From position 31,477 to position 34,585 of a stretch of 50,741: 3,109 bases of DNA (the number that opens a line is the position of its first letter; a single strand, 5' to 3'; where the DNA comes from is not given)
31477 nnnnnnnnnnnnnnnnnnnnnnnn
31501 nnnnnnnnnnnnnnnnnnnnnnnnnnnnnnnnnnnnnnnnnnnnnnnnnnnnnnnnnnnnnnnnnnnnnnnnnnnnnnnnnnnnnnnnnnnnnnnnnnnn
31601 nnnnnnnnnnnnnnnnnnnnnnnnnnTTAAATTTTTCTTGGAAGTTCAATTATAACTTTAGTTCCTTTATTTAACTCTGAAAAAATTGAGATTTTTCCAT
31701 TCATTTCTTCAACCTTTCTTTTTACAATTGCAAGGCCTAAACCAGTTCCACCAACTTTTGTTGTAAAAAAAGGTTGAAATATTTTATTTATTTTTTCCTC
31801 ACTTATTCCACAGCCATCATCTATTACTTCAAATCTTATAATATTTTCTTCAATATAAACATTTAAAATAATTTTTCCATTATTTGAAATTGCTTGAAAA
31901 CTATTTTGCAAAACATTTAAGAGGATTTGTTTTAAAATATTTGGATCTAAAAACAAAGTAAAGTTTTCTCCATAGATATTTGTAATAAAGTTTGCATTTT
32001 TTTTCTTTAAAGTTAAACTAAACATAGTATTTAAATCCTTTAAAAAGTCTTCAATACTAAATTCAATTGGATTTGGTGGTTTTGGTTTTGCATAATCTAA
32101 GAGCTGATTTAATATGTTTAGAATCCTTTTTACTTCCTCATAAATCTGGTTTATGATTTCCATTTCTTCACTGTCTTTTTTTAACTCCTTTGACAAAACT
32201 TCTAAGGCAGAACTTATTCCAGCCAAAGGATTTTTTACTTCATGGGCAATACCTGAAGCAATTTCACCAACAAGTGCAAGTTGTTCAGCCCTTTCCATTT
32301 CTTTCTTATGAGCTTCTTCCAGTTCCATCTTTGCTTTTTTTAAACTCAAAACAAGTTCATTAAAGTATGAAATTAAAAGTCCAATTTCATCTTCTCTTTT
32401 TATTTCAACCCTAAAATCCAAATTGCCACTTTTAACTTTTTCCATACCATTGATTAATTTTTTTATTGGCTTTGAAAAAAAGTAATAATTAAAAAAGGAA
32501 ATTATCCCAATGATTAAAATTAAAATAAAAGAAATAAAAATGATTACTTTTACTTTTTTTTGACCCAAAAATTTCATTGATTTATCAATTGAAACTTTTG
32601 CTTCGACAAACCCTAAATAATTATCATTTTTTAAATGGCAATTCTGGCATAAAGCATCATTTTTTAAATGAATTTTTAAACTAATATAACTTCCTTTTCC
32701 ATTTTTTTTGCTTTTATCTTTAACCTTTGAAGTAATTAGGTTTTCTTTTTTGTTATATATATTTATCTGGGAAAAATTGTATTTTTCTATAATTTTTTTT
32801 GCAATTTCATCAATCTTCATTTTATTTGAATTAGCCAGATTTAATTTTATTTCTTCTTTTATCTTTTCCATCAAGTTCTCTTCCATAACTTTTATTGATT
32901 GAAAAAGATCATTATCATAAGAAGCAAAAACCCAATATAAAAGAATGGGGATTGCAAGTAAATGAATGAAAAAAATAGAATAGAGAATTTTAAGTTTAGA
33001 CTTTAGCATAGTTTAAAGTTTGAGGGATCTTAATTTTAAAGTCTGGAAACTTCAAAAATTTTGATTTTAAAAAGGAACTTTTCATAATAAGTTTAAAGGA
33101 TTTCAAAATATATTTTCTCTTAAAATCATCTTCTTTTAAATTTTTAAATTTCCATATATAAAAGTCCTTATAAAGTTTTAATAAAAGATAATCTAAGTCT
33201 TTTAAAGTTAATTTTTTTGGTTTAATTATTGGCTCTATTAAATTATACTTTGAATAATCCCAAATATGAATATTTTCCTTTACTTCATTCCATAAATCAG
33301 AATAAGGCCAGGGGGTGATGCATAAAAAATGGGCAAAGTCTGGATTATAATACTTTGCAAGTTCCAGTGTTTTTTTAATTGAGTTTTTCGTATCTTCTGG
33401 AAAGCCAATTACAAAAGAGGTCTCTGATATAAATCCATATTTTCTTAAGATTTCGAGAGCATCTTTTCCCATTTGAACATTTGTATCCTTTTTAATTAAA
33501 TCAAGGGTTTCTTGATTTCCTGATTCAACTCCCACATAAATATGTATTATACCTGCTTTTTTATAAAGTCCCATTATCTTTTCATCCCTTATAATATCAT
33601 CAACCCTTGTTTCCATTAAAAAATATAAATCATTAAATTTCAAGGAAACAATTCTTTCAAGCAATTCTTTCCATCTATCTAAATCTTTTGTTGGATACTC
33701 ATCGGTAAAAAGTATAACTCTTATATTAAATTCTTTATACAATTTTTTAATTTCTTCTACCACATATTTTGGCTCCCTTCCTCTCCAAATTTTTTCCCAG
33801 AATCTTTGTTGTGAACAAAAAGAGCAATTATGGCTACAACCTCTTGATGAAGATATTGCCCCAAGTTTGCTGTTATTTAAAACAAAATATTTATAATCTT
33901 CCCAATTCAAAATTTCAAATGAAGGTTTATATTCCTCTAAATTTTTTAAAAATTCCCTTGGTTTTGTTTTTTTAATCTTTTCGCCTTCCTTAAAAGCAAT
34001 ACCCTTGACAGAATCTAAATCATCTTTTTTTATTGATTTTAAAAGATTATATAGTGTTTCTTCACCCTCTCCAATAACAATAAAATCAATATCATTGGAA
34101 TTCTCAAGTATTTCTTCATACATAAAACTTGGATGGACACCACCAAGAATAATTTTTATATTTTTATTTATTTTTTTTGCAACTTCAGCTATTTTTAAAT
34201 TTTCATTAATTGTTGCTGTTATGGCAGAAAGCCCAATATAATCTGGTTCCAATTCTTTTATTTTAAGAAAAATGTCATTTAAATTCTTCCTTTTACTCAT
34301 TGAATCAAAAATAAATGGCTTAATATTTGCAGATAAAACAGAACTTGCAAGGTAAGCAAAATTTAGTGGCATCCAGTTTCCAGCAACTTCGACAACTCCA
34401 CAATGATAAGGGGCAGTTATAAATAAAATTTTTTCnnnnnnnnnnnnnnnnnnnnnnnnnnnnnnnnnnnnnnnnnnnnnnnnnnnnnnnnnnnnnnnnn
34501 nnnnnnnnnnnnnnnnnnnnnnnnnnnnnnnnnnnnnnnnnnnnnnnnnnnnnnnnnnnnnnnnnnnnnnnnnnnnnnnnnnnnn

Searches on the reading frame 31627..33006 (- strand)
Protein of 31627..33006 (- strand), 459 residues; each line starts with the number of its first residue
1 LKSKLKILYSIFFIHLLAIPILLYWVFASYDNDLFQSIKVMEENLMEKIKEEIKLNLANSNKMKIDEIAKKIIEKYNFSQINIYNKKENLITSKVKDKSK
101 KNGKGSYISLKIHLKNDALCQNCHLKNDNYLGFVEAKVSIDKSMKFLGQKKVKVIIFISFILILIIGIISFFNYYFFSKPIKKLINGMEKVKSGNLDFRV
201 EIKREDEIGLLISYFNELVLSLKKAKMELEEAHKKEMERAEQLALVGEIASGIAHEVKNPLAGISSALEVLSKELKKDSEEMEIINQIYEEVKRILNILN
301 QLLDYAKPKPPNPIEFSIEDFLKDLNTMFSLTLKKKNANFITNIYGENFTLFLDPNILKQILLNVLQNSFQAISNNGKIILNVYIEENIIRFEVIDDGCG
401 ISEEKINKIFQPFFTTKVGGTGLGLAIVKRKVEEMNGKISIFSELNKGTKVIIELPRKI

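Call 68: search_protein_families(library=pfam, proteins=[window:31627-33006:-], max_evalue=0.001)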
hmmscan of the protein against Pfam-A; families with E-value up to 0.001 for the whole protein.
window:31627-33006:- (459 aa): 3 families
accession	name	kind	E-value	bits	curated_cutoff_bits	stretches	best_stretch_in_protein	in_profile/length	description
PF02518.31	HATPase_c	-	1.4e-26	93.6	26.4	1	354-458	2-110/111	Histidine kinase-, DNA gyrase B-, and HSP90-like ATPase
PF00512.31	HisKA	-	6.9e-16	58.5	26.9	1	247-308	3-63/66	His Kinase A (phospho-acceptor) domain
PF00672.30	HAMP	-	8e-11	42.5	25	1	177-223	6-52/53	HAMP domain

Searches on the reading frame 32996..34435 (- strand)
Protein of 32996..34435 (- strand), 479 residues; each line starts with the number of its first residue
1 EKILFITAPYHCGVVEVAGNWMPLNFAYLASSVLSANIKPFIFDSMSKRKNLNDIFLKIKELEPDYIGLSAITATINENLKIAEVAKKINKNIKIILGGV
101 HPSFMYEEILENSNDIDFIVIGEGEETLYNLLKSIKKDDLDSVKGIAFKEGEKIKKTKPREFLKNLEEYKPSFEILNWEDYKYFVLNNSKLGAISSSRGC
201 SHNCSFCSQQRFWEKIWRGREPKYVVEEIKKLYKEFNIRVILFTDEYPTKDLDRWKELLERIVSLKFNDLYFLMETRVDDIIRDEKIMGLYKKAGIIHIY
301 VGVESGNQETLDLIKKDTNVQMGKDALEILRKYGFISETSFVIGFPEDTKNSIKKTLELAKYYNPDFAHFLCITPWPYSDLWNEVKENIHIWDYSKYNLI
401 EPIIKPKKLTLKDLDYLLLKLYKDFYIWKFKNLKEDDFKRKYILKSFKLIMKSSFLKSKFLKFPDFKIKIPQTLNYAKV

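Call 68: search_protein_families(library=pfam, proteins=[window:32996-34435:-], max_evalue=0.001)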
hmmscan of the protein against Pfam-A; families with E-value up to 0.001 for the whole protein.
window:32996-34435:- (479 aa): 2 families
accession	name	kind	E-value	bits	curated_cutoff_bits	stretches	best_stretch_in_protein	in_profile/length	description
PF04055.27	Radical_SAM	-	3.6e-25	89.5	29.5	1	194-360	1-166/166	Radical SAM superfamily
PF02310.24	B12-binding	-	3.2e-23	82.3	32.1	1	12-131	3-120/121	B12 binding domain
